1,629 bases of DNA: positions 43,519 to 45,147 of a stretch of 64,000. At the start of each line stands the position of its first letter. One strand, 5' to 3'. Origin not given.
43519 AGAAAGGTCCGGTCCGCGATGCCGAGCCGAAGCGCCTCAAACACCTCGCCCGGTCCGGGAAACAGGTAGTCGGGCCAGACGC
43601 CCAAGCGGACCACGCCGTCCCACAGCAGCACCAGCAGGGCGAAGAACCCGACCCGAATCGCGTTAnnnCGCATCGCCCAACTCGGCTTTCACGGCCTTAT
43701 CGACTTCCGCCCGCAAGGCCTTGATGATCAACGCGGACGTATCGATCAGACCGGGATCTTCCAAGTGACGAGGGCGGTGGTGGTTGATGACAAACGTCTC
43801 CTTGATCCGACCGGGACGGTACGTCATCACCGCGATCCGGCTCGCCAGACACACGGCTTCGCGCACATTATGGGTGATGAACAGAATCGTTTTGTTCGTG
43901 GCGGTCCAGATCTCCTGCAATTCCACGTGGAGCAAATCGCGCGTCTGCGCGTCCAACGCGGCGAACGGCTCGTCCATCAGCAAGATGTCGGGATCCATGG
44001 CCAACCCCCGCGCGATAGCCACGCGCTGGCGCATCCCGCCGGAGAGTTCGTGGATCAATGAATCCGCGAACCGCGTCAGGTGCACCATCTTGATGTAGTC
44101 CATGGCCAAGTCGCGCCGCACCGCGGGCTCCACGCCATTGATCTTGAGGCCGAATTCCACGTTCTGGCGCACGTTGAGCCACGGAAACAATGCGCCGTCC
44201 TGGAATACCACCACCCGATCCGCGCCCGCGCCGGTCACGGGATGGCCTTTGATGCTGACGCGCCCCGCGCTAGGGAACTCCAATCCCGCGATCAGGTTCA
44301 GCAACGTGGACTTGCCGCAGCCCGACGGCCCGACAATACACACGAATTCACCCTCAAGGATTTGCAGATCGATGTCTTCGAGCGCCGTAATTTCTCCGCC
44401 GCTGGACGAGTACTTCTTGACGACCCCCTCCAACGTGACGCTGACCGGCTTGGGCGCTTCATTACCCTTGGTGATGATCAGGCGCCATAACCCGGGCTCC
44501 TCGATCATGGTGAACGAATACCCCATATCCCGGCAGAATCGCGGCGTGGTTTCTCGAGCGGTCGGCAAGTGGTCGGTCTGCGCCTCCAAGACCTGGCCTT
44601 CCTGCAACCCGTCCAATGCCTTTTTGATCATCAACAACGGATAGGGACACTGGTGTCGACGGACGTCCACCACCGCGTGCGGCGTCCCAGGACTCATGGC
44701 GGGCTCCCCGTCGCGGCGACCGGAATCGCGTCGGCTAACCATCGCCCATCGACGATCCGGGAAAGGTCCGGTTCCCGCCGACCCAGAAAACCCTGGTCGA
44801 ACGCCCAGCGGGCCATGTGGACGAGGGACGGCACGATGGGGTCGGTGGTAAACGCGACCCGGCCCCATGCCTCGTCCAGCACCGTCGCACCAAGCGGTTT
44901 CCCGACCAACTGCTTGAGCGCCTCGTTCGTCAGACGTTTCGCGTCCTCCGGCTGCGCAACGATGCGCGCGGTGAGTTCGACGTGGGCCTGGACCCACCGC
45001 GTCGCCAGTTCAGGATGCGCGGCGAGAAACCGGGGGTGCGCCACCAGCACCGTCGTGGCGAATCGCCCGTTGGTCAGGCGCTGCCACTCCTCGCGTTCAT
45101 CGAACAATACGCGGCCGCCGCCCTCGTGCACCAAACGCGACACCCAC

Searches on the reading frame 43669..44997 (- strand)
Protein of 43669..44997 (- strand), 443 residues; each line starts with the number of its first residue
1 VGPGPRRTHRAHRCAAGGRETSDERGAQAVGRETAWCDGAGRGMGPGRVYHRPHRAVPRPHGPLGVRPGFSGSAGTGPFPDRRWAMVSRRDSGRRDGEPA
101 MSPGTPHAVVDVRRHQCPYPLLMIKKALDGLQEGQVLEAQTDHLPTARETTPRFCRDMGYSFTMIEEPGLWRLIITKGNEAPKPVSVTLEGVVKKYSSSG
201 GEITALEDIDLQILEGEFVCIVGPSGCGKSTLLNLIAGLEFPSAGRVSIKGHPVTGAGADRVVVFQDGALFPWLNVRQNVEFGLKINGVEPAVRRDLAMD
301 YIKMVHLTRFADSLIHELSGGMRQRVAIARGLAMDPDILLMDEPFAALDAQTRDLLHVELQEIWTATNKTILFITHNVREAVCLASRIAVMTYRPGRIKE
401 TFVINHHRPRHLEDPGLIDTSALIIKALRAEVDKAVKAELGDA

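Call 68: search_protein_families(library=pfam, proteins=[window:43669-44997:-], max_evalue=0.0001)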
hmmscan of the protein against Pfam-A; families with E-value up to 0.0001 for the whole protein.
window:43669-44997:- (443 aa): 3 families
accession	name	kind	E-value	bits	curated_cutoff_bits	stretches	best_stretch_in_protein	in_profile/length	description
PF00005.33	ABC_tran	-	6.1e-32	111.5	25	1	206-346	1-137/137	ABC transporter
PF01206.22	TusA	-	3.3e-15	56.1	28.6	1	109-177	2-70/70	Sulfurtransferase TusA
PF13304.12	AAA_21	-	5.6e-05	23.8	27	0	218-239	1-22/304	AAA domain, putative AbiEii toxin, Type IV TA system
